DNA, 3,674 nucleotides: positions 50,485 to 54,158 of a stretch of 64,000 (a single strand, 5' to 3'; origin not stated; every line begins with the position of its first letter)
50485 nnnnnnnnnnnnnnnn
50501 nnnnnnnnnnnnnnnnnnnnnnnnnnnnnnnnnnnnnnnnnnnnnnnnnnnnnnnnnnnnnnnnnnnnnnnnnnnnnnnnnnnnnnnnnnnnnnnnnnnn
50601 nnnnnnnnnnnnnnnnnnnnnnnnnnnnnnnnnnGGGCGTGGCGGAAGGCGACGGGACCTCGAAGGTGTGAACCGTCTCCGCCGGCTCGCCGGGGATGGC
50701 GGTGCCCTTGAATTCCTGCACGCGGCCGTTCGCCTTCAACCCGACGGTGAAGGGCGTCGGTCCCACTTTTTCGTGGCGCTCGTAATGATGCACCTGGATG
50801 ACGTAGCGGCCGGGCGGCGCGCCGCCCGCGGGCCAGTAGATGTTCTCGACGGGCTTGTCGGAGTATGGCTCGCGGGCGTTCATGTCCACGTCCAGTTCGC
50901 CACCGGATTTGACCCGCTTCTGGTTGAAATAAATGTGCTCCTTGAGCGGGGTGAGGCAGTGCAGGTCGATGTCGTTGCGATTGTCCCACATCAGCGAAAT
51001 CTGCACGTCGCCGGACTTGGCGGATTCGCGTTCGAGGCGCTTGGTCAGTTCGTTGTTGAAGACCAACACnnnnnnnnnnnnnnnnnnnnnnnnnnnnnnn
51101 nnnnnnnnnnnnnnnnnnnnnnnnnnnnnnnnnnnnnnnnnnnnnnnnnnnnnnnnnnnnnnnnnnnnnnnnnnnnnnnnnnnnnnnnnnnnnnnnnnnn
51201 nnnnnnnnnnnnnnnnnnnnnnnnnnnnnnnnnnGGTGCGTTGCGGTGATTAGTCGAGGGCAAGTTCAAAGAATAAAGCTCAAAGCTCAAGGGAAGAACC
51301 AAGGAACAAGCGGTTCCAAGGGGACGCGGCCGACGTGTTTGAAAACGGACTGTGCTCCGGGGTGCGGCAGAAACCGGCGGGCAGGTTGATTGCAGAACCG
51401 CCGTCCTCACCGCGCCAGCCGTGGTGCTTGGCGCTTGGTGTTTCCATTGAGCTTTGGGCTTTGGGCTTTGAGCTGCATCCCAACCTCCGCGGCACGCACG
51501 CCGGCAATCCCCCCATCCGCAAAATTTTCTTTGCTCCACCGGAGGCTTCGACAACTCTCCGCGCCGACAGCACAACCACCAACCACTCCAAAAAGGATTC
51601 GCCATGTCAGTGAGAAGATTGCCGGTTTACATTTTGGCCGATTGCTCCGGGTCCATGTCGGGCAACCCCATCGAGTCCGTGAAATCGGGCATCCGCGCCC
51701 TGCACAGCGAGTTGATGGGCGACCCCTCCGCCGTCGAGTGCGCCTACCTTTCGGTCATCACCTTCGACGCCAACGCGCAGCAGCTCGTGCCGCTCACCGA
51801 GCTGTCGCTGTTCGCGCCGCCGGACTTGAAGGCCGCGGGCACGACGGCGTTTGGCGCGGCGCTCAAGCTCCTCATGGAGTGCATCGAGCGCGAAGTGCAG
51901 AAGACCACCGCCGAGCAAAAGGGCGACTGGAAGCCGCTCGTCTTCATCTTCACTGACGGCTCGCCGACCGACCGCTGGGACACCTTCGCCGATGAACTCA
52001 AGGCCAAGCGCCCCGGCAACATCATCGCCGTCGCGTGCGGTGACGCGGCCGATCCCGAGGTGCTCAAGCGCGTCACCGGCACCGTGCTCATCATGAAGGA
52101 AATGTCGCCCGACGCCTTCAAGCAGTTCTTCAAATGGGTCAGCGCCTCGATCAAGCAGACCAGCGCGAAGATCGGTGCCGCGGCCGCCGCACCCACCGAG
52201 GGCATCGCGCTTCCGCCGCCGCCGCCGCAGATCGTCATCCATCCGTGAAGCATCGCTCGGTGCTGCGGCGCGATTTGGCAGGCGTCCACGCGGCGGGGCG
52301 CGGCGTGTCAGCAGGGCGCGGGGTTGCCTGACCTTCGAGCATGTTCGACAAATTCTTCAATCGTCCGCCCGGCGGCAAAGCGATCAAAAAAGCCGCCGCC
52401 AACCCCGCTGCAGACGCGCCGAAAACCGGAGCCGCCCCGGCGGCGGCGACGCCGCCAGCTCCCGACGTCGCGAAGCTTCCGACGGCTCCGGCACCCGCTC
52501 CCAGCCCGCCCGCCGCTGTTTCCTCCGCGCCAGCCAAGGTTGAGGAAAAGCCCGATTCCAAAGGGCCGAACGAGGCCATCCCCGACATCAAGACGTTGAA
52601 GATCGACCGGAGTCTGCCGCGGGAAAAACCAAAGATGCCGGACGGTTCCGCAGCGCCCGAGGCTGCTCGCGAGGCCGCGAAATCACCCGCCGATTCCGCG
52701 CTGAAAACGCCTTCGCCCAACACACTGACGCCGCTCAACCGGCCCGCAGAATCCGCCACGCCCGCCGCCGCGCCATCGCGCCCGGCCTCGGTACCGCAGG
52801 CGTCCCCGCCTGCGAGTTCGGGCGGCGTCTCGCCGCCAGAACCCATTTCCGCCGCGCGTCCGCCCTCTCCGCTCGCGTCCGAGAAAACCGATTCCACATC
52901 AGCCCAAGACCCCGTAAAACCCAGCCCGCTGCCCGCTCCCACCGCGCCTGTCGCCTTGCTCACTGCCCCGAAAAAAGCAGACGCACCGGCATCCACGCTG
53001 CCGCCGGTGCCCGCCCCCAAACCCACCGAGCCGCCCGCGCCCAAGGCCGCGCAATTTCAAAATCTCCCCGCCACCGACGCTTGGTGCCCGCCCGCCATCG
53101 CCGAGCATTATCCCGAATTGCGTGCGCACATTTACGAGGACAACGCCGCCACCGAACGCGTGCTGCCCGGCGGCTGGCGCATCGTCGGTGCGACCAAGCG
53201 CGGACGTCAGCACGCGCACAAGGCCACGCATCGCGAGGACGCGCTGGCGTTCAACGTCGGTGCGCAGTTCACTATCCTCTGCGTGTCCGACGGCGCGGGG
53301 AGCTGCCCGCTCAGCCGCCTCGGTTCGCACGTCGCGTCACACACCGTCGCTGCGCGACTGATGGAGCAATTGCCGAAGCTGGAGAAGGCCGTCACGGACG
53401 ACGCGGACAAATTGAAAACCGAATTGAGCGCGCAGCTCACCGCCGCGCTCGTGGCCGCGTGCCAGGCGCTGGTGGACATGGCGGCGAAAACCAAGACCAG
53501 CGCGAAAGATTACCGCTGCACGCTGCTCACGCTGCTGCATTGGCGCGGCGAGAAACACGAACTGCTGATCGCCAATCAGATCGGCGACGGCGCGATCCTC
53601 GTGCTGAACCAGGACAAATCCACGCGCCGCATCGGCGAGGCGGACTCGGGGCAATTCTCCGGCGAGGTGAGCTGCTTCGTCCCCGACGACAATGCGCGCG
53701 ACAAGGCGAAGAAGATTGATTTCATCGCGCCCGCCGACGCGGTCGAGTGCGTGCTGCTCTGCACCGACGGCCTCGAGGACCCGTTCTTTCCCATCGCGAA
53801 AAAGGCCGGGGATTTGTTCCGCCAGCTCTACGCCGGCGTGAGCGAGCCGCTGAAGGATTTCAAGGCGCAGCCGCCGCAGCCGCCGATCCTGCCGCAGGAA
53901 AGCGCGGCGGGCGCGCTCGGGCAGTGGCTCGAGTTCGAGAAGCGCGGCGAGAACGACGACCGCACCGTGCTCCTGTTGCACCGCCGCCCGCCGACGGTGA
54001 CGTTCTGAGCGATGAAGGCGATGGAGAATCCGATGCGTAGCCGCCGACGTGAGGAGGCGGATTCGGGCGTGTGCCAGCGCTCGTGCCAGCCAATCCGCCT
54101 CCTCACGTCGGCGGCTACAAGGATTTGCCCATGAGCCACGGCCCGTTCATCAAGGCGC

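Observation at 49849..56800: Candidate phospho-signalling / conflict-type locus: membrane DUF2135+FHA-like protein divergent from a TerY-type vWA - PP2C - Ser/Thr kinase triad, plus a radical SAM gene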

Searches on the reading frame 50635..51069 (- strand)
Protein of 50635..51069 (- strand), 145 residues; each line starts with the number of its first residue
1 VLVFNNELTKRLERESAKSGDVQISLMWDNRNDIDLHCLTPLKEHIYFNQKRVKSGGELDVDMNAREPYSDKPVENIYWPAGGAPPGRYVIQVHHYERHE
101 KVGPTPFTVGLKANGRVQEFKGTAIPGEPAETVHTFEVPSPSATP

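Call 68: search_solved_structures(query=A6, max_evalue=10, show_alignments=2)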
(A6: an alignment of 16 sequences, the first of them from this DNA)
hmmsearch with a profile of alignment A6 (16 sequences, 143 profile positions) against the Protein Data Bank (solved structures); distinct sequences matched with E-value up to 10: 2.
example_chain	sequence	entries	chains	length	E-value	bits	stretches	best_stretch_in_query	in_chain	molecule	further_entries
9bd1_A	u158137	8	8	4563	0.11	15.8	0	76-102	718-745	Apolipoprotein B-100 | Apolipoprotein B 100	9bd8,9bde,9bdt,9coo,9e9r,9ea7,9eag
9ues_B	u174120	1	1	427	1.4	12.3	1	19-49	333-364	Subtilisin-like serine protease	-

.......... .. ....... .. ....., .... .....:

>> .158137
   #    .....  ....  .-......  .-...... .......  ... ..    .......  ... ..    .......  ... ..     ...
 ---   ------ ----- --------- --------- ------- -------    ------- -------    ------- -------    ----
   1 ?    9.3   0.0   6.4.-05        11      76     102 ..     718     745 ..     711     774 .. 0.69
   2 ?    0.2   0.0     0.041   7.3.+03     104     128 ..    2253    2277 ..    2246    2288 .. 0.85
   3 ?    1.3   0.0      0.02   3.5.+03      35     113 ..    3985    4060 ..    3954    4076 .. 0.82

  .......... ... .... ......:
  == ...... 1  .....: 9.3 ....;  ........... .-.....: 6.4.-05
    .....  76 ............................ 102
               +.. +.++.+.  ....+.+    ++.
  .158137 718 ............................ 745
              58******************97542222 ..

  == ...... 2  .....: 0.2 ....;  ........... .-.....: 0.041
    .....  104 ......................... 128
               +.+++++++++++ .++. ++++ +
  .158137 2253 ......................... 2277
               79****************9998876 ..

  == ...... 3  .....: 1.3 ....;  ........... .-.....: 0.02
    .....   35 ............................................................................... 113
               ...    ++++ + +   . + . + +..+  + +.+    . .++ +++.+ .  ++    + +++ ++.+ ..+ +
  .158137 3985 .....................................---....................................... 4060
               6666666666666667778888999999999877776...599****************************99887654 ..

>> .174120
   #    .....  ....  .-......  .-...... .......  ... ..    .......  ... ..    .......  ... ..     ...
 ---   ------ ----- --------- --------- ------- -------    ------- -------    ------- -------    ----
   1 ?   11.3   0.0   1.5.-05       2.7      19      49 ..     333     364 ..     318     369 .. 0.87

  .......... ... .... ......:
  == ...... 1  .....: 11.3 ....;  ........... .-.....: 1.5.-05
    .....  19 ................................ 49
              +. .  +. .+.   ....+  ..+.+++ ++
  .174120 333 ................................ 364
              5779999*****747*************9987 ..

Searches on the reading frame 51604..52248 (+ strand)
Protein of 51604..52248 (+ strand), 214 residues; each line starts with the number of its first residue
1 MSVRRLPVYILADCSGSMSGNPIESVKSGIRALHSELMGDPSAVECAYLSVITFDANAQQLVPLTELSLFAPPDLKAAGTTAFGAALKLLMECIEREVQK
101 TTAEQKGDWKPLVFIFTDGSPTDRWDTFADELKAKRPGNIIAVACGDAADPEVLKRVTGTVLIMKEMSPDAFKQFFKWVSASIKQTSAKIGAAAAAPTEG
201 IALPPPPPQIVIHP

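Call 3: search_protein_families(library=pfam, proteins=[window:51604-52248:+], max_evalue=0.1)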
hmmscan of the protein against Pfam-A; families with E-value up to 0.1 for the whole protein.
window:51604-52248:+ (214 aa): 3 families
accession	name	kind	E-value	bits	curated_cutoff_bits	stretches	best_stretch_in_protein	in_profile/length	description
PF00092.34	VWA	-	2.2e-11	44.7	23.8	1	8-159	2-152/174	von Willebrand factor type A domain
PF13519.12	VWA_2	-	1.1e-07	32.9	27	1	8-119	1-106/107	von Willebrand factor type A domain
PF13768.12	VWA_3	-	1.5e-05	25.5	27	1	8-157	3-145/155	von Willebrand factor type A domain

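Call 4: search_protein_families(library=ncbifam, proteins=[window:51604-52248:+], max_evalue=0.1)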
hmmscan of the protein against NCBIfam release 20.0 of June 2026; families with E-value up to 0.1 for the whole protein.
window:51604-52248:+ (214 aa): 4 families
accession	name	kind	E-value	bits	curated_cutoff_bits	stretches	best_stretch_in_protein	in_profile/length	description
NF003712.0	PRK05325.2-4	equivalog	0.007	15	421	1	8-128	267-371/446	hypothetical protein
NF038401.1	blaORN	exception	0.0071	15.4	670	1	114-180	147-208/291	ORN family class A beta-lactamase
TIGR03788.1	marine_srt_targ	equivalog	0.0072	14.8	551.65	1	5-124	272-384/629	marine proteobacterial sortase target protein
TIGR02442.1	Cob-chelat-sub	hypoth_equivalog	0.012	14.1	779.45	1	8-120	475-582/641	putative cobaltochelatase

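Call 5: search_protein_families(library=padloc, proteins=[window:51604-52248:+], max_evalue=0.1)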
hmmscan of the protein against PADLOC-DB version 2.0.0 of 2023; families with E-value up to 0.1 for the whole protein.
window:51604-52248:+ (214 aa): 0 families

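Call 36: search_dna_similar(query=window:51604-52248:+, collection=plasmids, mode=protein, max_rows=25, rows=spread)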
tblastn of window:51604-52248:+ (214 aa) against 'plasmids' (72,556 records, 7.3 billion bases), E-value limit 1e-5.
Records with a match: 2334; places in all: 6837; records where one place covers at least 80% of the query: 2308.
Best place of each record, by identity: <60% 2334.
By first word of the organism name: Klebsiella 998; Escherichia 441; Enterobacter 354; Salmonella 350; Citrobacter 65; Raoultella 20; Leclercia 14; Pseudomonas 9; Rhizobium 8; Serratia 7; and 40 more.
By predicted mobility (MOB-suite, as given by PLSDB): conjugative 1573; non-mobilizable 714; mobilizable 47.
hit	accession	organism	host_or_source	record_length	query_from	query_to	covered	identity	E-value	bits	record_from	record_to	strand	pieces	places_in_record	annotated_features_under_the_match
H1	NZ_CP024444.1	Moraxella osloensis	Homo sapiens,single cell,skin swab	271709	3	190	88%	56.4%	2e-61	213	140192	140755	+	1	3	VWA domain-containing protein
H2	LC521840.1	Klebsiella pneumoniae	Homo sapiens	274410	3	190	88%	53.7%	1e-57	202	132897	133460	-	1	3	tellurium resistance protein TerY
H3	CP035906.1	Klebsiella pneumoniae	Homo sapiens,blood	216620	3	190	88%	53.7%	2e-57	202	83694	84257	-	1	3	VWA domain-containing protein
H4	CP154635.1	Klebsiella pneumoniae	Homo sapiens,wound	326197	3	190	88%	53.7%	2e-57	202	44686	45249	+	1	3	VWA domain-containing protein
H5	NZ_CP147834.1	Klebsiella pneumoniae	-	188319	3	190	88%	53.7%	2e-57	201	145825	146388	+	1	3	VWA domain-containing protein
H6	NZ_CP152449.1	Klebsiella pneumoniae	Homo sapiens,whole organism,blood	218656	3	190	88%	53.7%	2e-57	201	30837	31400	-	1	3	VWA domain-containing protein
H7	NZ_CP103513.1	Klebsiella pneumoniae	Homo sapiens,blood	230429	3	190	88%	53.7%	2e-57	201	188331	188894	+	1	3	VWA domain-containing protein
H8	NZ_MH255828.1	Klebsiella pneumoniae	Homo sapiens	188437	3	190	88%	53.7%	4e-57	201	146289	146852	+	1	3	VWA domain-containing protein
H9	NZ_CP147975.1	Klebsiella pneumoniae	Hono sapiens,bronchoalveolar lavage ...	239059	3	190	88%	53.7%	4e-57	201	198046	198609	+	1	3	VWA domain-containing protein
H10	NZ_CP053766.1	Klebsiella pneumoniae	Homo sapiens,blood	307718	3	190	88%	53.7%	4e-57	201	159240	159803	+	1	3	VWA domain-containing protein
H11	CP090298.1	Escherichia coli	Homo sapiens,anal swab specimens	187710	1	190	89%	52.6%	3e-57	201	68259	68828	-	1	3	VWA domain-containing protein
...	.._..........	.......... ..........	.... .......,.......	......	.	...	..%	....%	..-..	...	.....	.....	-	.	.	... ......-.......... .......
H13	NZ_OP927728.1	Salmonella sp.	-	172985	1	190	89%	52.6%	3e-57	201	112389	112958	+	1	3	VWA domain-containing protein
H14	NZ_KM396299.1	Salmonella enterica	-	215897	1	190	89%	52.6%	3e-57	201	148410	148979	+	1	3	VWA domain-containing protein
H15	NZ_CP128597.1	Escherichia coli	musk deer,feces,feces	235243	1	190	89%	52.6%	3e-57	201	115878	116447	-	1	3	VWA domain-containing protein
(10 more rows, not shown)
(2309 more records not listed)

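Call 37: get_annotated_region(hit=H2, flank=9000)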
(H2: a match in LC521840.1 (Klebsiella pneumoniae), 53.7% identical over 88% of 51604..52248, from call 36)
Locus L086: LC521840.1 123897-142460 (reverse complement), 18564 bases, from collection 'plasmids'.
description: Klebsiella pneumoniae C127 plasmid pC127_NDM1 DNA, complete sequence
organism: Klebsiella pneumoniae (NCBI taxid 573)
taxonomy: Bacteria; Pseudomonadota; Gammaproteobacteria; Enterobacterales; Enterobacteriaceae; Klebsiella; Klebsiella pneumoniae
host: -; source: Homo sapiens; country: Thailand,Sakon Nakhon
typing (MOB-suite, as given by PLSDB): conjugative; replicon IncFIB,IncHI1B,rep_cluster_1254; relaxase MOBH; mating-pair formation MPF_F
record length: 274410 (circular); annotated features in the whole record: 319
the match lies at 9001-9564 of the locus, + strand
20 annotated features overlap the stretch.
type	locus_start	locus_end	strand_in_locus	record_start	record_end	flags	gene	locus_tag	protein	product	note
CDS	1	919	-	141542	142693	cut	-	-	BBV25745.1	tellurium resistance protein TerA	-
CDS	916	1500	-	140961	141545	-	-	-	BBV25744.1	tellurium resistance protein TerZ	-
CDS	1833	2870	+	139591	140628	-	-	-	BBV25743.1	hypothetical protein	-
CDS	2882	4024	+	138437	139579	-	-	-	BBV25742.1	hypothetical protein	-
CDS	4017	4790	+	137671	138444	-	-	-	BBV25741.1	hypothetical protein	-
CDS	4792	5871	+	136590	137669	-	-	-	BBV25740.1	ATP-binding protein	-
CDS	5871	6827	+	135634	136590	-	-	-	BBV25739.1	citrate lyase subunit beta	-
CDS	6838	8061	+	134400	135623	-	-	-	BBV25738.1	hypothetical protein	-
CDS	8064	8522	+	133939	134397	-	-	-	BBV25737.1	tellurium resistance protein TerW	-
CDS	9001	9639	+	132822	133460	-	-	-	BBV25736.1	tellurium resistance protein TerY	-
CDS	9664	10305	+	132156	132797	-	-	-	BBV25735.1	tellurium resistance protein TerX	-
CDS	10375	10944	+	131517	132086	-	-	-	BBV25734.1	tellurium resistance protein TerY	-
CDS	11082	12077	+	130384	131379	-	-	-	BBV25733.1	hypothetical protein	-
CDS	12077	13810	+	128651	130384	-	-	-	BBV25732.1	hypothetical protein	-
CDS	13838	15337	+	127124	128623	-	-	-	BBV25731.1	protein kinase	-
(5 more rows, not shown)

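Call 70: search_protein_families(library=padloc, proteins=[L086:9001-9639:+, L086:12077-13810:+, L086:13838-15337:+], max_evalue=0.01)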
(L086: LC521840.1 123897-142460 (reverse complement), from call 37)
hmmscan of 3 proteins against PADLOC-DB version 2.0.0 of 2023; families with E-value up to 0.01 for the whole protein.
L086:9001-9639:+ (212 aa): 0 families

L086:12077-13810:+ (577 aa): 0 families

L086:13838-15337:+ (499 aa): 8 families
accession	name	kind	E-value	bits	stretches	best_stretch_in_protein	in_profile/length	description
PDLC04138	mad6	-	2e-05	21.7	1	151-273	158-275/659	mads_6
PDLC04042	PD-T4-6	-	4.2e-05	21.3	1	155-261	118-219/292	-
PDLC04053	PD-T4-6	-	7.6e-05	20.3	1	150-218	114-186/311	-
PDLC03920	MkoA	-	0.00077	15.8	1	133-272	108-246/1112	-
PDLC04059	PD-T4-6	-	0.0022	15.1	1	149-191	113-155/433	-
PDLC03921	MkoA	-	0.0022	13.7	1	147-191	588-632/1607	-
PDLC04047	PD-T4-6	-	0.0027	14.8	0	153-267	118-225/327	-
PDLC04043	PD-T4-6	-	0.0079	13.3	0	154-220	123-192/452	-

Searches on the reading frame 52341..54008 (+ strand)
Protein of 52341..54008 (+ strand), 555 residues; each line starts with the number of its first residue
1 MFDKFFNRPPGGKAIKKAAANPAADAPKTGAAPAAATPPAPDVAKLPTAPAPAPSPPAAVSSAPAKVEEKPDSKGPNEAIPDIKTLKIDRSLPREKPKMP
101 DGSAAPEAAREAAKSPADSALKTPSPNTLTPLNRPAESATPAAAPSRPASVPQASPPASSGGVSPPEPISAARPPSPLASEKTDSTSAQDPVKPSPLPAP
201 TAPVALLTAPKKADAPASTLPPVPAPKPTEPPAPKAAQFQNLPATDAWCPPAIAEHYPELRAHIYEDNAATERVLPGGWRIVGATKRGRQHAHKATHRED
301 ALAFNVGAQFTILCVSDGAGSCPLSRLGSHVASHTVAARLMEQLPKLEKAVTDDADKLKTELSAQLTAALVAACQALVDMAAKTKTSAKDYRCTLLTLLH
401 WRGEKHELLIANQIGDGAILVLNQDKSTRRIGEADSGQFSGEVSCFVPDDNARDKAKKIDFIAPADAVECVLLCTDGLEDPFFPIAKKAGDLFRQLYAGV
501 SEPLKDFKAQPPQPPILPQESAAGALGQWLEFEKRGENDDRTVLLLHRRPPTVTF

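Call 3: search_protein_families(library=pfam, proteins=[window:52341-54008:+], max_evalue=0.1)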
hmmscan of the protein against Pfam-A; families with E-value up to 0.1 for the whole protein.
window:52341-54008:+ (555 aa): 1 family
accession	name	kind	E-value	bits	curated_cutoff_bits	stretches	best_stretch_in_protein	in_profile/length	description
PF13672.11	PP2C_2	-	3.4e-31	108.9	24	1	287-495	1-190/209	Protein phosphatase 2C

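Call 4: search_protein_families(library=ncbifam, proteins=[window:52341-54008:+], max_evalue=0.1)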
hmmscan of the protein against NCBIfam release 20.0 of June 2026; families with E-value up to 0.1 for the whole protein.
window:52341-54008:+ (555 aa): 1 family
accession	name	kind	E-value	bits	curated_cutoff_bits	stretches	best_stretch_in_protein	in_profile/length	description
NF033484.1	Stp1_PP2C_phos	equivalog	0.00035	20.1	230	1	297-431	10-125/232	Stp1/IreP family PP2C-type Ser/Thr phosphatase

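Call 5: search_protein_families(library=padloc, proteins=[window:52341-54008:+], max_evalue=0.1)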
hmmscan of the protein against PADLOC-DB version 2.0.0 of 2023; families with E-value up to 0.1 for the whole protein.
window:52341-54008:+ (555 aa): 0 families
